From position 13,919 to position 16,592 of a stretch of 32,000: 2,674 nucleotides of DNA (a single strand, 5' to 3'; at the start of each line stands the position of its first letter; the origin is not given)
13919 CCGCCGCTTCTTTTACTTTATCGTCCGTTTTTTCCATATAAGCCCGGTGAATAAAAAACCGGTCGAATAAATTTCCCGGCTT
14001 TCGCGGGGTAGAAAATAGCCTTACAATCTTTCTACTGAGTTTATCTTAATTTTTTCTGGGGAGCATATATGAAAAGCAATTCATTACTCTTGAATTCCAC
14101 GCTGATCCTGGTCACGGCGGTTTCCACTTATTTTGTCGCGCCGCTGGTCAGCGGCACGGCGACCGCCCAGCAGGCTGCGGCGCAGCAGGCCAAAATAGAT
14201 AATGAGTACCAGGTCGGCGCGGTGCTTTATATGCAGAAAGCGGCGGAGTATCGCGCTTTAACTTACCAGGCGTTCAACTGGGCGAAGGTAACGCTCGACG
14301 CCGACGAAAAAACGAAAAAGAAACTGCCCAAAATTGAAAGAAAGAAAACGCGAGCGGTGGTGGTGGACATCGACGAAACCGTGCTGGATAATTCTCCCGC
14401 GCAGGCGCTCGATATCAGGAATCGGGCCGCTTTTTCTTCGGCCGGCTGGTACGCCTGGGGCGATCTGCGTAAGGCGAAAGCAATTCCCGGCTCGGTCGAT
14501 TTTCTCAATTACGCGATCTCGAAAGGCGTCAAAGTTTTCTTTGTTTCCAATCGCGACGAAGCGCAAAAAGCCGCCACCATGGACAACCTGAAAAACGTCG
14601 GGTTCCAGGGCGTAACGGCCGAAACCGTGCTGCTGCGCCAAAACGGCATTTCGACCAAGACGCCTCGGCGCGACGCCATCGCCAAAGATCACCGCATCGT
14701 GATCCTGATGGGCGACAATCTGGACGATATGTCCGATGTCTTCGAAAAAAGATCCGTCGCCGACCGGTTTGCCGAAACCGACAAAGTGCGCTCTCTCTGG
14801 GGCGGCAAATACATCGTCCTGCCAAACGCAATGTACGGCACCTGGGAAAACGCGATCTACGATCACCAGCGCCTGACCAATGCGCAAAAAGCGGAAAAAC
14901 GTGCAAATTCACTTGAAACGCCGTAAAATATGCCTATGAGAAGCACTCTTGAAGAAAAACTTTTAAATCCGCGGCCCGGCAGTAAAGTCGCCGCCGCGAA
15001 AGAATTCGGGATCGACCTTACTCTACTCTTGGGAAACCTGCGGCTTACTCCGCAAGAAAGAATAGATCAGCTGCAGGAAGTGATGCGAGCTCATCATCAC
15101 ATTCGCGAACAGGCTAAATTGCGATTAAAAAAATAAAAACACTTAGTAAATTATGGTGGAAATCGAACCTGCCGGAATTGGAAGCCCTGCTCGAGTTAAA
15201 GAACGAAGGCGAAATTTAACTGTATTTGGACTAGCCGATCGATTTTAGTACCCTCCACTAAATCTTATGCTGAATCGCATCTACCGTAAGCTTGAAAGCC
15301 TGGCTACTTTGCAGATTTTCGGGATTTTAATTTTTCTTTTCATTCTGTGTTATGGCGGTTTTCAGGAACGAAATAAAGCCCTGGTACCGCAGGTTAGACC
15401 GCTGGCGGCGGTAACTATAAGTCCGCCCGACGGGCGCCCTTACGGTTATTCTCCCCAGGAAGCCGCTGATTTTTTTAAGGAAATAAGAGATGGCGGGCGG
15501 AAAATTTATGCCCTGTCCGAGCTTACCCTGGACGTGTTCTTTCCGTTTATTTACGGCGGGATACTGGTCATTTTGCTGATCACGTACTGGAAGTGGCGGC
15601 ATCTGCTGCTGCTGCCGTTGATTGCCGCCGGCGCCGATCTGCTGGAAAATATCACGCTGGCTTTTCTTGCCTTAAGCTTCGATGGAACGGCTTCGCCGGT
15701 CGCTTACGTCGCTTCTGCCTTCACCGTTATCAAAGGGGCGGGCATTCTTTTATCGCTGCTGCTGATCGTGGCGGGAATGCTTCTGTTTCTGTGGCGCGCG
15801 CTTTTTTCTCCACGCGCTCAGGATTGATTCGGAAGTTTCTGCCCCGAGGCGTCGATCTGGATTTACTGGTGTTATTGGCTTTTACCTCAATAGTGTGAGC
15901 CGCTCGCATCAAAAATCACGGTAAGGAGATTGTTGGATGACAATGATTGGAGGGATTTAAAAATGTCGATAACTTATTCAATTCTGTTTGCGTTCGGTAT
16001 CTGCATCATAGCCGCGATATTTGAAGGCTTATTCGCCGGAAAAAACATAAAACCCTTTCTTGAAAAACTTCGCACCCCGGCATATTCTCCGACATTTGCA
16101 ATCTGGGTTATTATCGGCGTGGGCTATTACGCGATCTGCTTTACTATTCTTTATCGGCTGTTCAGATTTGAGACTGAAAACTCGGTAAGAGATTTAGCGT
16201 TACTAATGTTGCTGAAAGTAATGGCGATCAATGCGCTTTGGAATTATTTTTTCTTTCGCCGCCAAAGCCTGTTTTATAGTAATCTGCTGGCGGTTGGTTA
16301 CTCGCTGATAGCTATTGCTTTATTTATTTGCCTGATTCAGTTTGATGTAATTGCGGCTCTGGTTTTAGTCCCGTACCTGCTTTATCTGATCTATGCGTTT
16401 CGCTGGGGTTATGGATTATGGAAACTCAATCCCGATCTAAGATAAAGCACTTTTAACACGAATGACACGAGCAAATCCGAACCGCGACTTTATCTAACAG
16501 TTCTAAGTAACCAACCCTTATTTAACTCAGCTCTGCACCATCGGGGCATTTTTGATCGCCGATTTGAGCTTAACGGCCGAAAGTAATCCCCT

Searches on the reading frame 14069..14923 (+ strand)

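Call 11: search_protein_families(library=pfam, proteins=[window:14069-14923:+], max_evalue=0.001)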
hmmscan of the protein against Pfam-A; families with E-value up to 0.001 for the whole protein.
window:14069-14923:+ (285 aa): 2 families
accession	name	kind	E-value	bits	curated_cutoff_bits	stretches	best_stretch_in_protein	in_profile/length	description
PF03767.20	Acid_phosphat_B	-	3.8e-46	157.9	27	1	37-259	28-230/230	HAD superfamily, subfamily IIIB (Acid phosphatase)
PF13344.12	Hydrolase_6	-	2.2e-07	31.3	27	1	134-218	11-91/101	Haloacid dehalogenase-like hydrolase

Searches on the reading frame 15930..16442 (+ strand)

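Call 11: search_protein_families(library=pfam, proteins=[window:15930-16442:+], max_evalue=0.001)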
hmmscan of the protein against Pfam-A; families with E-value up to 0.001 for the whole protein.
window:15930-16442:+ (171 aa): 1 family
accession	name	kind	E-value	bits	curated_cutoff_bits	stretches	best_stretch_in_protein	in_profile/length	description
PF03073.20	TspO_MBR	-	2.8e-12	47.1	24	1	22-164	2-144/145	TspO/MBR family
